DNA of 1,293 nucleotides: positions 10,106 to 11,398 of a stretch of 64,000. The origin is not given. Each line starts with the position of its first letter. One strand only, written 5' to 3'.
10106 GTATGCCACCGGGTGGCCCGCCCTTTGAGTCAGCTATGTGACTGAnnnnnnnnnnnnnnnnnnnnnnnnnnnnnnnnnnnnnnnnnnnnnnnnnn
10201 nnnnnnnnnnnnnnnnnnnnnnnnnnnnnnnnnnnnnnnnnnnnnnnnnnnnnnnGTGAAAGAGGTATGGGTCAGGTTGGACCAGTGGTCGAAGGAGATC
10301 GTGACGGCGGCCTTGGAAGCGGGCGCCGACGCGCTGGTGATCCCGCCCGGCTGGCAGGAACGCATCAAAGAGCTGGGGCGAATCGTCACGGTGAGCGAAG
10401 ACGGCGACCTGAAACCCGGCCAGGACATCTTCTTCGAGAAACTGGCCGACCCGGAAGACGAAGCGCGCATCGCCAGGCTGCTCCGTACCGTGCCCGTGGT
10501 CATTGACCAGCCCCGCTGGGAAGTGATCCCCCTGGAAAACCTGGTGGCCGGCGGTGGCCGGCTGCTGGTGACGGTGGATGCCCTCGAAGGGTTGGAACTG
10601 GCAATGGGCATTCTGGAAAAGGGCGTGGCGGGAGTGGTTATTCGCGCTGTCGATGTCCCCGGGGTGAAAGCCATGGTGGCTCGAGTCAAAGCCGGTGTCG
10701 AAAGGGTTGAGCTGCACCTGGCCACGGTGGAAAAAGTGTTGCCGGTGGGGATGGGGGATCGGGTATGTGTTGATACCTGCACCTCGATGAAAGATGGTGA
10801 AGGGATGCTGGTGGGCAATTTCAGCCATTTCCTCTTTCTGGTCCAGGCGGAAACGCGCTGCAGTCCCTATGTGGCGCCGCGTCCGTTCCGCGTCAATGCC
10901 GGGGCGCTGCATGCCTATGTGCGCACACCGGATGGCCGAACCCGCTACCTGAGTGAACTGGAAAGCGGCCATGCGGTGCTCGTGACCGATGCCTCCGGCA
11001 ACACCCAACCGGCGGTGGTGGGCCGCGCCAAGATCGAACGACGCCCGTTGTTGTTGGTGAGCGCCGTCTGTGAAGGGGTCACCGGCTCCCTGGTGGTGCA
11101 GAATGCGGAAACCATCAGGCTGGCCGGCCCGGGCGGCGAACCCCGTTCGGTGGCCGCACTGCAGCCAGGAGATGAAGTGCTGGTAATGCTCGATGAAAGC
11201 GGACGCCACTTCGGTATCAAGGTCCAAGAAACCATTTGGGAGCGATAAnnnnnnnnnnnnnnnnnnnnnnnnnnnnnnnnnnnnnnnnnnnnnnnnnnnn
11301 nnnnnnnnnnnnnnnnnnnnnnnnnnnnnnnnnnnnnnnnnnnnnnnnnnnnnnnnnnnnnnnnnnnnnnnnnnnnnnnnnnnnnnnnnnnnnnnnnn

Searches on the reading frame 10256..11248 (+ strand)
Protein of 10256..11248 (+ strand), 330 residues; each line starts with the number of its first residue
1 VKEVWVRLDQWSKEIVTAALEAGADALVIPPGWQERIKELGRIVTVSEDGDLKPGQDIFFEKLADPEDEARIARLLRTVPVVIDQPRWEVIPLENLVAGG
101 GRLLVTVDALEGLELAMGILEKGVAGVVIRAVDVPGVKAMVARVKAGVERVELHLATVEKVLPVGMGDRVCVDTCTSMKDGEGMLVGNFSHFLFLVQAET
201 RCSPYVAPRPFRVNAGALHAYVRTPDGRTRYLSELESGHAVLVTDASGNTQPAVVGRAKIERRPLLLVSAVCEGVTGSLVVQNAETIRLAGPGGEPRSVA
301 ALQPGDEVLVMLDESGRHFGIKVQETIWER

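Call 9: search_protein_families(library=pfam, proteins=[window:10256-11248:+])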
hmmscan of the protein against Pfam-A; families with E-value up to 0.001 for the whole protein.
window:10256-11248:+ (330 aa): 1 family
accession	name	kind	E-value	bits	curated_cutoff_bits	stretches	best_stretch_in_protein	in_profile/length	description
PF01959.21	DHQS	-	4.7e-115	384.6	22.2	1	2-330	1-344/344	3-dehydroquinate synthase II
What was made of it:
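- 10256..11248 (+): aroB' (3-dehydroquinate synthase II), the first regulated gene, with a GTG start 66 nt after the T-tract. Pfam PF01959, E = 4.7e-115 (call 9).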

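Call 11: find_related_loci(query=window:10256-11248:+, collection=genome_contigs, flank=4000)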
Query window:10256-11248:+ (330 aa) in genome_contigs; peptide patterns used: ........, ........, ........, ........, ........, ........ (x = any residue, [..] = any of these).
258 stretches matched a pattern; 2 encode a relative of the query (tblastn E <= 1e-3); 2 distinct loci.
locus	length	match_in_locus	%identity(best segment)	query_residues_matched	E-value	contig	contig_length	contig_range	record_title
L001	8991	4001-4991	77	1-330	1e-146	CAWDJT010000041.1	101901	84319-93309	MAG: uncultured delta proteobacterium isolate MFD00709.bin.2.118 genome assembly, contig: contig_39062, whole genome sho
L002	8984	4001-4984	40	1-330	8e-76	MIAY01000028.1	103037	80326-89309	MAG: Spirochaetes bacterium GWE1_32_154 gwe1_scaffold_42, whole genome shotgun sequence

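Call 16: find_homologous_proteins(query=window:10256-11248:+, max_evalue=1e-60)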
Query window:10256-11248:+ (330 aa): 5777 proteins with E <= 1e-60 among 8000 candidates; the best 120 are listed.
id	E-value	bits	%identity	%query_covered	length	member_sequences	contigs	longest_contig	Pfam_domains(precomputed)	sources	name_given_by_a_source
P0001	3.2e-212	722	100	100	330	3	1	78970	PF26558.1,PF01959.22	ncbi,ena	-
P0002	9.1e-171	585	80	100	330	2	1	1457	PF26558.1,PF01959.22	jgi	jgi:3-dehydroquinate synthase II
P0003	1.3e-170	585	80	100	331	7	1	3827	PF26558.1,PF01959.22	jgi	jgi:3-dehydroquinate synthase II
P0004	5.2e-170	583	80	100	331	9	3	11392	PF26558.1,PF01959.22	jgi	jgi:3-dehydroquinate synthase II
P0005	6.9e-169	579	79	100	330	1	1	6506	PF26558.1,PF01959.22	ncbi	-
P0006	4.9e-164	563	78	100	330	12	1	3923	PF26558.1,PF01959.22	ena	-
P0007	2.4e-163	561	78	100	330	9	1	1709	PF26558.1,PF01959.22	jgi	jgi:3-dehydroquinate synthase II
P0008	3.9e-163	560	78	100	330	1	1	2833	PF26558.1,PF01959.22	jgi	jgi:3-dehydroquinate synthase II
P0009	6.2e-163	560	78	100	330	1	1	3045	PF26558.1,PF01959.22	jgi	jgi:3-dehydroquinate synthase II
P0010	1.7e-162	558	76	100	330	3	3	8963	PF26558.1,PF01959.22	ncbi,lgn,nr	ncbi:MAG TPA: 3-dehydroquinate synthase II [Syntrophobacteraceae bacterium]|nr:3-dehydroquinate synt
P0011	2.2e-143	495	69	100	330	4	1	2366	PF26558.1,PF01959.22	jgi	jgi:3-dehydroquinate synthase II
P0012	5.7e-143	494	68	100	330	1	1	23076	PF26558.1,PF01959.22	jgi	jgi:3-dehydroquinate synthase II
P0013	5.0e-136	471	67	100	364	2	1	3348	PF26558.1,PF01959.22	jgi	jgi:3-dehydroquinate synthase II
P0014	3.8e-134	465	65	100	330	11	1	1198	PF26558.1,PF01959.22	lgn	-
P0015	1.3e-131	457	60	100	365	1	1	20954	PF26558.1,PF01959.22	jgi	jgi:3-dehydroquinate synthase II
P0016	1.4e-131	457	69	96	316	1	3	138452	PF26558.1,PF01959.22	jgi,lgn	jgi:3-dehydroquinate synthase II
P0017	2.5e-131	456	63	100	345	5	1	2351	PF26558.1,PF01959.22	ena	-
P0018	3.1e-131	456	64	100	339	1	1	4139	PF26558.1,PF01959.22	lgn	-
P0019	7.6e-131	454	62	100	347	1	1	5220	PF26558.1,PF01959.22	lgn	-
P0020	1.8e-130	453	65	100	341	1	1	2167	PF26558.1,PF01959.22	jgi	-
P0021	6.4e-130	451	59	100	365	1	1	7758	PF26558.1,PF01959.22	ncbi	-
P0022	9.1e-130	451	64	100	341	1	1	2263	PF26558.1,PF01959.22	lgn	-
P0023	1.2e-129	450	60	100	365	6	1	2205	PF26558.1,PF01959.22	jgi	-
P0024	4.4e-129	448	58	100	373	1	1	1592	PF26558.1,PF01959.22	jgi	-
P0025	1.1e-128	447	64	100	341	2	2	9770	PF26558.1,PF01959.22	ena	-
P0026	1.6e-128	447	64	100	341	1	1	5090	PF26558.1,PF01959.22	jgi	-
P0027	2.3e-128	446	60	100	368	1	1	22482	PF26558.1,PF01959.22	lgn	-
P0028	6.9e-128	445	61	100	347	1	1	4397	PF26558.1,PF01959.22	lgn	-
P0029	7.0e-128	444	63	100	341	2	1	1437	PF26558.1,PF01959.22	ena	-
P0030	1.0e-127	444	62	100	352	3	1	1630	PF26558.1,PF01959.22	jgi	jgi:3-dehydroquinate synthase II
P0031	2.6e-127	443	64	100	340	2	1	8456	PF26558.1,PF01959.22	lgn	-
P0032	2.8e-127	442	62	100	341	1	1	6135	PF26558.1,PF01959.22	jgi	jgi:3-dehydroquinate synthase II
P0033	2.6e-126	439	61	100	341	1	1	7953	PF26558.1,PF01959.22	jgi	jgi:3-dehydroquinate synthase II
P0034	3.8e-126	439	62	100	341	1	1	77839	PF26558.1,PF01959.22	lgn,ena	-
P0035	5.8e-126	438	62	100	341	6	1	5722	PF26558.1,PF01959.22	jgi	-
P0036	8.1e-126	438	61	100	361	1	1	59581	PF26558.1,PF01959.22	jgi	jgi:3-dehydroquinate synthase II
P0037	2.7e-125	436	63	100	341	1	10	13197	PF26558.1,PF01959.22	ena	-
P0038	7.7e-125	435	62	100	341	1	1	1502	PF26558.1,PF01959.22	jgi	jgi:3-dehydroquinate synthase II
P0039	9.0e-125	434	62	100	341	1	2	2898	PF26558.1,PF01959.22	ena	-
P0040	9.9e-125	434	60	100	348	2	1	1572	PF26558.1,PF01959.22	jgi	jgi:3-dehydroquinate synthase II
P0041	2.0e-124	433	63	100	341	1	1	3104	PF26558.1,PF01959.22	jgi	-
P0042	2.5e-124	433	62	100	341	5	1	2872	PF26558.1,PF01959.22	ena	-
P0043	6.8e-124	431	63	100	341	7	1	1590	PF26558.1,PF01959.22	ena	-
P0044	8.3e-124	431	58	100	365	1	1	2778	PF26558.1,PF01959.22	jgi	-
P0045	9.7e-124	431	61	100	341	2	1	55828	PF26558.1,PF01959.22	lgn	-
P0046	1.1e-123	431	61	100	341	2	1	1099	PF26558.1,PF01959.22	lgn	-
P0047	1.6e-123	430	62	100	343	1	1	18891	PF26558.1,PF01959.22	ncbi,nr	ncbi:MAG: 3-dehydroquinate synthase II [Desulfobacteraceae bacterium]|nr:3-dehydroquinate synthase I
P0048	2.9e-123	429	60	100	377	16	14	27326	PF26558.1,PF01959.22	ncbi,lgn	-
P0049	7.8e-123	428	59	100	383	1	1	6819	PF26558.1,PF01959.22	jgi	jgi:3-dehydroquinate synthase II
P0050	1.6e-122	427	58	100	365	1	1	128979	PF26558.1,PF01959.22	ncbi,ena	-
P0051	1.8e-122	427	59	100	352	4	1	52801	PF26558.1,PF01959.22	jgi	jgi:3-dehydroquinate synthase II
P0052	2.2e-122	426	59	100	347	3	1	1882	PF26558.1,PF01959.22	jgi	jgi:3-dehydroquinate synthase II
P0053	3.0e-122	426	59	100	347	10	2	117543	PF26558.1,PF01959.22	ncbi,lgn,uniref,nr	ncbi:3-dehydroquinate synthase II [Desulforhabdus sp. TSK]|uniref:3-dehydroquinate synthase II n=1 T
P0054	4.3e-122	425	61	100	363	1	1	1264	PF26558.1,PF01959.22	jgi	jgi:3-dehydroquinate synthase II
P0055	5.1e-122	425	62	100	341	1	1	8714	PF26558.1,PF01959.22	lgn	-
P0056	5.3e-122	425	60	100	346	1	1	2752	PF26558.1,PF01959.22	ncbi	-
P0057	5.8e-122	425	62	100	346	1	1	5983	PF26558.1,PF01959.22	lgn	-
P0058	5.5e-121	422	61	100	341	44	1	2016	PF26558.1,PF01959.22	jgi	-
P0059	4.2e-120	419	61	100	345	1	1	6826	PF26558.1,PF01959.22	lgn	-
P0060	5.0e-120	419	64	96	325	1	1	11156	PF26558.1,PF01959.22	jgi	jgi:3-dehydroquinate synthase II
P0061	1.6e-119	417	59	100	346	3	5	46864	PF26558.1,PF01959.22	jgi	-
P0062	4.7e-119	416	60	100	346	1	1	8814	PF26558.1,PF01959.22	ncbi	-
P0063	1.2e-118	414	59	100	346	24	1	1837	PF26558.1,PF01959.22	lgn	-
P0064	8.0e-118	411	60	100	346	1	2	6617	PF26558.1,PF01959.22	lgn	-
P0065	1.4e-117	411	61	100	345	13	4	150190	PF26558.1,PF01959.22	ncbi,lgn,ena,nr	ncbi:MAG TPA: 3-dehydroquinate synthase II [Syntrophobacter fumaroxidans]|nr:3-dehydroquinate syntha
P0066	1.4e-117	411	57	100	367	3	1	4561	PF26558.1,PF01959.22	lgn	-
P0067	1.5e-117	411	57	100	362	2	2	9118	PF26558.1,PF01959.22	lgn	-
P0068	2.7e-117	410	59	100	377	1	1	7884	PF26558.1,PF01959.22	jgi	jgi:3-dehydroquinate synthase II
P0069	2.9e-117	410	60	100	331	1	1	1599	PF26558.1,PF01959.22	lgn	-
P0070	2.7e-116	406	58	100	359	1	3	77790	PF26558.1,PF01959.22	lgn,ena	-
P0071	6.5e-116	405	58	100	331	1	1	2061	PF26558.1,PF01959.22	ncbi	-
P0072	8.1e-116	405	59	100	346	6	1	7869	PF26558.1,PF01959.22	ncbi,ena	-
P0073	8.7e-116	405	56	100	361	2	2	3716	PF26558.1,PF01959.22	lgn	-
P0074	1.0e-115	405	55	96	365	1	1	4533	PF26558.1,PF01959.22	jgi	jgi:3-dehydroquinate synthase II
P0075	1.1e-115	404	61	100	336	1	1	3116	PF26558.1,PF01959.22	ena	-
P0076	1.3e-115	404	59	100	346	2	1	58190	PF26558.1,PF01959.22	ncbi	-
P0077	1.4e-115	404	59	100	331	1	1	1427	PF26558.1,PF01959.22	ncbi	-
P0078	1.7e-115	404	57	100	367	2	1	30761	PF26558.1,PF01959.22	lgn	-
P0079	4.3e-115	402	59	100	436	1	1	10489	PF26558.1,PF01959.22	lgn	-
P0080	8.5e-115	402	57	100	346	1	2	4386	PF26558.1,PF01959.22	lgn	-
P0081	1.1e-114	401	60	100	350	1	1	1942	PF26558.1,PF01959.22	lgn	-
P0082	1.8e-114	400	54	100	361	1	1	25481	PF26558.1,PF01959.22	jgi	jgi:3-dehydroquinate synthase II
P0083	7.2e-114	398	60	96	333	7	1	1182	PF26558.1,PF01959.22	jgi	jgi:3-dehydroquinate synthase II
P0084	5.8e-113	395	54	98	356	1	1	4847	PF26558.1,PF01959.22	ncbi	-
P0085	8.1e-113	395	59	100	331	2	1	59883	PF26558.1,PF01959.22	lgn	-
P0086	1.0e-112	395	54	100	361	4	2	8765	PF26558.1,PF01959.22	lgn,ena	-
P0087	1.1e-112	395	58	100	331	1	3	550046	PF26558.1,PF01959.22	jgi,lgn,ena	jgi:3-dehydroquinate synthase II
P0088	1.2e-112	394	58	100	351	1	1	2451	PF26558.1,PF01959.22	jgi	jgi:3-dehydroquinate synthase II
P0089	1.9e-112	394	59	100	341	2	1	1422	PF26558.1,PF01959.22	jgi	jgi:3-dehydroquinate synthase II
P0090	5.4e-112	392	55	100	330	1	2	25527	PF26558.1,PF01959.22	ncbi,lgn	-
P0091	7.9e-112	392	54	100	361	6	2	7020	PF26558.1,PF01959.22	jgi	jgi:3-dehydroquinate synthase II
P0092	8.4e-112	392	55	100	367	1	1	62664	PF26558.1,PF01959.22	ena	-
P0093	9.8e-112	391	58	97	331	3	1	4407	PF26558.1,PF01959.22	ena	-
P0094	1.1e-111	391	53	100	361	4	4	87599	PF26558.1,PF01959.22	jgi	jgi:3-dehydroquinate synthase II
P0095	1.4e-111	391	58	100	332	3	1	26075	PF26558.1,PF01959.22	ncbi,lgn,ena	-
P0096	1.5e-111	391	53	100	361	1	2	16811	PF26558.1,PF01959.22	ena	-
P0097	2.3e-111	390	53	100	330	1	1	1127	PF26558.1,PF01959.22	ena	-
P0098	2.4e-111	390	56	100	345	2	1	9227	PF26558.1,PF01959.22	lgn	-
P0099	2.4e-111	390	54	100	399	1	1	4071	PF26558.1,PF01959.22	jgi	jgi:3-dehydroquinate synthase II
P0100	3.1e-111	390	57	100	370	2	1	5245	PF26558.1,PF01959.22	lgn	-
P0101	5.8e-111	389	53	100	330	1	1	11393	PF26558.1,PF01959.22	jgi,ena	-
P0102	7.0e-111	389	57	100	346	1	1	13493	PF26558.1,PF01959.22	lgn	-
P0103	7.4e-111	389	59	100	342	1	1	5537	PF26558.1,PF01959.22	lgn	-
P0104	8.4e-111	388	57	100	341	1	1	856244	PF26558.1,PF01959.22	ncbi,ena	-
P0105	9.6e-111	388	54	100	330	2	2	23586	PF26558.1,PF01959.22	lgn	-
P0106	1.2e-110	388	54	100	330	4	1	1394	PF26558.1,PF01959.22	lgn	-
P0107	3.4e-110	386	53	100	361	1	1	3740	PF26558.1,PF01959.22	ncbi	-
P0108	5.6e-110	386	58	96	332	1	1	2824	PF26558.1,PF01959.22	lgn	-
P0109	7.2e-110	385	57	100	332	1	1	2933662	PF26558.1,PF01959.22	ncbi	ncbi:MAG: 3-dehydroquinate synthase II [Syntrophobacteraceae bacterium]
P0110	9.3e-110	385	57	100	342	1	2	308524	PF26558.1,PF01959.22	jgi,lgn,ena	jgi:3-dehydroquinate synthase II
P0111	1.0e-109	385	52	100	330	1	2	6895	PF26558.1,PF01959.22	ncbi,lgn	-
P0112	1.0e-109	385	52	100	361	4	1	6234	PF26558.1,PF01959.22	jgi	jgi:3-dehydroquinate synthase II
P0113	2.1e-109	384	53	100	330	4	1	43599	PF26558.1,PF01959.22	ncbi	-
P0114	2.3e-109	384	52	100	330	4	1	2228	PF26558.1,PF01959.22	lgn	-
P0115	2.4e-109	384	52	100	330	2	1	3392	PF26558.1,PF01959.22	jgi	-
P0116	2.6e-109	383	54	100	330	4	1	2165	PF26558.1,PF01959.22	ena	-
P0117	2.8e-109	383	53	100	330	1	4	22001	PF26558.1,PF01959.22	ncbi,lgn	ncbi:MAG: 3-dehydroquinate synthase II [Desulfosalsimonadaceae bacterium]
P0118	3.0e-109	383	53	100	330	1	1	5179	PF26558.1,PF01959.22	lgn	-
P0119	3.6e-109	383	53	100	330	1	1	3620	PF26558.1,PF01959.22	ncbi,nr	ncbi:MAG TPA: 3-dehydroquinate synthase II [Desulfobacteraceae bacterium]|nr:3-dehydroquinate syntha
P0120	4.8e-109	383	53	100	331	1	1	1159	PF26558.1,PF01959.22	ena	-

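Call 17: find_encoding_contigs(protein=P0004, flank=3000, max_places=3)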
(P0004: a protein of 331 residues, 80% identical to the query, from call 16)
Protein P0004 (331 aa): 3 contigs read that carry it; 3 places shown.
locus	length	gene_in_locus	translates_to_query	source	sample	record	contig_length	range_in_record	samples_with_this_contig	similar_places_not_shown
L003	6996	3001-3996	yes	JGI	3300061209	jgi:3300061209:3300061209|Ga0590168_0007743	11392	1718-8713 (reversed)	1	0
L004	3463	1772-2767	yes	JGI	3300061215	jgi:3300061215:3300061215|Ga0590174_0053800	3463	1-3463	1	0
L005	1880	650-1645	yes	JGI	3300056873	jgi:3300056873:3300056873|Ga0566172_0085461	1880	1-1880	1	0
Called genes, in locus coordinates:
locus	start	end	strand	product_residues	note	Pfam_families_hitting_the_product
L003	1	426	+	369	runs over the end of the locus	PF00730:HhH-GPD, PF00633:HHH (faint), PF00293:NUDIX, PF14815:NUDIX_4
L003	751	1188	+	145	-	-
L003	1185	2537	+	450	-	PF04187:Cofac_haem_bdg, PF00595:PDZ, PF13180:PDZ_2, PF17820:PDZ_6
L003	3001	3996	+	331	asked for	PF01959:DHQS, PF26558:DHQS_2nd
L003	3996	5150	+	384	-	PF01817:CM_2, PF00800:PDT, PF01842:ACT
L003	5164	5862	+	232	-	PF01487:DHquinase_I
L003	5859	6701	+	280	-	PF08501:Shikimate_dh_N, PF01488:Shikimate_DH, PF18317:SDH_C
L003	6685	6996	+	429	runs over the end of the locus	PF00275:EPSP_synthase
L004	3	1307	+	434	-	?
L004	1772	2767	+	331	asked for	PF01959:DHQS, PF26558:DHQS_2nd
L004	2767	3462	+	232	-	?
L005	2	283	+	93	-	PF00595:PDZ, PF13180:PDZ_2, PF17820:PDZ_6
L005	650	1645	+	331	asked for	PF01959:DHQS, PF26558:DHQS_2nd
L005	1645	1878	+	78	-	?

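Call 18: find_encoding_contigs(protein=P0005, flank=3000, max_places=2)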
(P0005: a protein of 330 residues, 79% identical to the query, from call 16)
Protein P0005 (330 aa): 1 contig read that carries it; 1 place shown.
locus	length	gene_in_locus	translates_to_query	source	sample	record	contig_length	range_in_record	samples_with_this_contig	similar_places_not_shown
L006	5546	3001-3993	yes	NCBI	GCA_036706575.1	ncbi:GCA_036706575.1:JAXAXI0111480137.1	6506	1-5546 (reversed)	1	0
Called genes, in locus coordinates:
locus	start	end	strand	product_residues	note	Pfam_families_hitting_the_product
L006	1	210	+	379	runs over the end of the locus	PF00730:HhH-GPD, PF00633:HHH, PF00293:NUDIX, PF14815:NUDIX_4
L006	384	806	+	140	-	-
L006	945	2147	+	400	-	PF04187:Cofac_haem_bdg, PF00595:PDZ (weak), PF13180:PDZ_2, PF17820:PDZ_6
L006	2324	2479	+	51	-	-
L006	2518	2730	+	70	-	PF01814:Hemerythrin (weak)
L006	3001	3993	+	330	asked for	PF01959:DHQS, PF26558:DHQS_2nd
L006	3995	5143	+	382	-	PF01817:CM_2, PF00800:PDT, PF01842:ACT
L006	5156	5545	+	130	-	?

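Call 19: find_encoding_contigs(protein=P0010, flank=3000, max_places=3)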
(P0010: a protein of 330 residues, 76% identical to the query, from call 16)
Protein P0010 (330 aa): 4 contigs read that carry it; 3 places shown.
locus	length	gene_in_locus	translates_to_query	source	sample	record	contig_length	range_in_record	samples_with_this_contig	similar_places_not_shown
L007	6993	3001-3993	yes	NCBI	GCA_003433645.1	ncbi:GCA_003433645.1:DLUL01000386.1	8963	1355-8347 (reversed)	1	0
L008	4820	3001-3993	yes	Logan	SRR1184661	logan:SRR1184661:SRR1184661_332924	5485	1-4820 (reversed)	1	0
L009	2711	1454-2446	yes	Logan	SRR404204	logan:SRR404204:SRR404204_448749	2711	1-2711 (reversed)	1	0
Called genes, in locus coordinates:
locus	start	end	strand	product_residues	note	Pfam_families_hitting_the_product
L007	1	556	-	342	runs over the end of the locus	-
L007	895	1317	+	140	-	-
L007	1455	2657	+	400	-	PF04187:Cofac_haem_bdg, PF00595:PDZ, PF13180:PDZ_2, PF17820:PDZ_6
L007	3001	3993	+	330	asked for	PF01959:DHQS, PF26558:DHQS_2nd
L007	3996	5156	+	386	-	PF01817:CM_2, PF00800:PDT, PF01842:ACT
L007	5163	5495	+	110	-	PF01487:DHquinase_I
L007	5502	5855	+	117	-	PF01487:DHquinase_I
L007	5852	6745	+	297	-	PF08501:Shikimate_dh_N, PF01488:Shikimate_DH, PF18317:SDH_C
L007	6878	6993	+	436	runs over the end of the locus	PF00275:EPSP_synthase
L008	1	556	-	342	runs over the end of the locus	-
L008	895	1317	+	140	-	-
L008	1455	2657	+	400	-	PF04187:Cofac_haem_bdg, PF00595:PDZ, PF13180:PDZ_2, PF17820:PDZ_6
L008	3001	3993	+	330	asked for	PF01959:DHQS, PF26558:DHQS_2nd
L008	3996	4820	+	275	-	?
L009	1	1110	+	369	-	?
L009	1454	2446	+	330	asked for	PF01959:DHQS, PF26558:DHQS_2nd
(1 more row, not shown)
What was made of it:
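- In the close clade the upstream gene is on the same strand (calls 9, 17-19).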

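Call 20: find_encoding_contigs(protein=P0012, flank=3000, max_places=2)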
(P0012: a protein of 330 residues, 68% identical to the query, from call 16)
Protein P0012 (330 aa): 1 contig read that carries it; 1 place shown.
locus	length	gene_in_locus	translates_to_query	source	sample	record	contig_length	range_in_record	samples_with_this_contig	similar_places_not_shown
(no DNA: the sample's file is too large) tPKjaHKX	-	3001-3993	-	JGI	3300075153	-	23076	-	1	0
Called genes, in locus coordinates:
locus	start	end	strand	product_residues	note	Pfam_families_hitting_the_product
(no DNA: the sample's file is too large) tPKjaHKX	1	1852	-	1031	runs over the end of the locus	PF07992:Pyr_redox_2, PF12831:FAD_oxidored, PF00037:Fer4 (weak), PF07992:Pyr_redox_2, PF12831:FAD_oxidored, PF12838:Fer4_7, PF13187:Fer4_9, PF14697:Fer4_21, +18 more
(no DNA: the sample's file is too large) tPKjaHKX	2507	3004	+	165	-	-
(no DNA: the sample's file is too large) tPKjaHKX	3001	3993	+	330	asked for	PF01959:DHQS, PF26558:DHQS_2nd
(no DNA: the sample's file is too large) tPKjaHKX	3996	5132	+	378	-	PF01817:CM_2, PF00800:PDT, PF01842:ACT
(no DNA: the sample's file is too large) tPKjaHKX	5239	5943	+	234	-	PF01487:DHquinase_I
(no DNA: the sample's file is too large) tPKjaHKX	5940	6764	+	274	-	PF08501:Shikimate_dh_N, PF01488:Shikimate_DH, PF18317:SDH_C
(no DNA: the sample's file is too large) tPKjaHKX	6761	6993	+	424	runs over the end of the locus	PF00275:EPSP_synthase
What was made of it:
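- Tried and rejected: One look-up (P0012) returned no DNA (call 20).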

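Call 25: find_encoding_contigs(protein=P0016, flank=3000, max_places=2)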
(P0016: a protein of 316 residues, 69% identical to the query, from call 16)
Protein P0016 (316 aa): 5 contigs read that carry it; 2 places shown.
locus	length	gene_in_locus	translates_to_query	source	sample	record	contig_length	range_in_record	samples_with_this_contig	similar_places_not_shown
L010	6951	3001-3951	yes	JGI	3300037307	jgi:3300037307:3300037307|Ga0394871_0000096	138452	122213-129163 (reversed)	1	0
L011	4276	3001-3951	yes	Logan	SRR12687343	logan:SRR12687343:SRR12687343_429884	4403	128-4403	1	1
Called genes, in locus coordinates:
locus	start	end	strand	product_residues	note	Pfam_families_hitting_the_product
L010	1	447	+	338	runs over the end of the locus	PF00730:HhH-GPD, PF00633:HHH, PF00293:NUDIX, PF14815:NUDIX_4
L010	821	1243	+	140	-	-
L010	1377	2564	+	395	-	PF04187:Cofac_haem_bdg, PF00595:PDZ (weak), PF13180:PDZ_2, PF17820:PDZ_6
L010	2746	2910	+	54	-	-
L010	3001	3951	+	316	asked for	PF01959:DHQS, PF26558:DHQS_2nd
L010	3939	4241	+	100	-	PF01817:CM_2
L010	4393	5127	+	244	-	PF01487:DHquinase_I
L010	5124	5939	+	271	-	PF08501:Shikimate_dh_N, PF01488:Shikimate_DH, PF18317:SDH_C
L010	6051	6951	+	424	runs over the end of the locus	PF00275:EPSP_synthase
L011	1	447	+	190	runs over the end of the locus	?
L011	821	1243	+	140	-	-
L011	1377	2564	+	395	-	PF04187:Cofac_haem_bdg, PF00595:PDZ (weak), PF13180:PDZ_2, PF17820:PDZ_6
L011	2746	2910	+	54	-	-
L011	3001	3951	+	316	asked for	PF01959:DHQS, PF26558:DHQS_2nd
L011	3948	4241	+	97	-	PF01817:CM_2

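Call 26: find_encoding_contigs(protein=P0065, flank=3000, max_places=2)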
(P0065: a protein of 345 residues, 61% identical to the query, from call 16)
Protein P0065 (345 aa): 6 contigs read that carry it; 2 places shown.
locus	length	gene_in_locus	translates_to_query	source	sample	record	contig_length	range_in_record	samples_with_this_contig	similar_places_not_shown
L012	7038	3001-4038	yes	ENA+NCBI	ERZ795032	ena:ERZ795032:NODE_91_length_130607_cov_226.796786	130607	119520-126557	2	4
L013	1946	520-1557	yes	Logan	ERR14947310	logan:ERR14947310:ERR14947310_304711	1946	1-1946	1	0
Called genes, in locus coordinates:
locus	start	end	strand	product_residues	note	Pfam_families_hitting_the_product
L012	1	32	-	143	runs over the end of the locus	PF01951:Archease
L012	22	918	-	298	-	PF00009:GTP_EFTU (faint), PF02492:cobW, PF07683:CobW_C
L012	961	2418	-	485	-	PF01139:RtcB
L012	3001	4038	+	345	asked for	PF01959:DHQS, PF26558:DHQS_2nd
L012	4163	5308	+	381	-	PF01817:CM_2, PF00800:PDT, PF01842:ACT (weak)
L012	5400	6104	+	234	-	PF01487:DHquinase_I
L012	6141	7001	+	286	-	PF08501:Shikimate_dh_N, PF01488:Shikimate_DH, PF18317:SDH_C (weak)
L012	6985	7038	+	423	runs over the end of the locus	PF00275:EPSP_synthase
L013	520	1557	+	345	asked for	PF01959:DHQS, PF26558:DHQS_2nd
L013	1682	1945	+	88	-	?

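Call 27: find_encoding_contigs(protein=P0053, flank=3000, max_places=2)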
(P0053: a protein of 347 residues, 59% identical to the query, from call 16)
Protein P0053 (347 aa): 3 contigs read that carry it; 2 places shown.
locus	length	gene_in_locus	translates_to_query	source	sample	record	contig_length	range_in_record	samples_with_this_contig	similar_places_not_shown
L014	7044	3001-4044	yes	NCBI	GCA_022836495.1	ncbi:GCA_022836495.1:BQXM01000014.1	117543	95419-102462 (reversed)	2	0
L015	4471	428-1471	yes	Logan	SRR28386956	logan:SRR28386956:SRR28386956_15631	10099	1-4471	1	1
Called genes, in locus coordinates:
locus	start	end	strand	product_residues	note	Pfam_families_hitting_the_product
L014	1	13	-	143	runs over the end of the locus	PF01951:Archease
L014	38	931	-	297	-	PF00009:GTP_EFTU (faint), PF02492:cobW, PF07683:CobW_C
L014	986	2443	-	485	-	PF01139:RtcB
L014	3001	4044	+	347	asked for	PF01959:DHQS, PF26558:DHQS_2nd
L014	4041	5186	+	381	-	PF01817:CM_2, PF00800:PDT, PF01842:ACT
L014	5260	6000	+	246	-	PF01487:DHquinase_I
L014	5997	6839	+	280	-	PF08501:Shikimate_dh_N, PF01488:Shikimate_DH, PF18317:SDH_C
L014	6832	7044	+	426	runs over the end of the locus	PF00275:EPSP_synthase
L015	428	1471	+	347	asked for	PF01959:DHQS, PF26558:DHQS_2nd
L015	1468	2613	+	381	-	PF01817:CM_2, PF00800:PDT, PF01842:ACT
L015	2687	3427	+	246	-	PF01487:DHquinase_I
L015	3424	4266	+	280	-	PF08501:Shikimate_dh_N, PF01488:Shikimate_DH, PF18317:SDH_C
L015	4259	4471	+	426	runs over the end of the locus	PF00275:EPSP_synthase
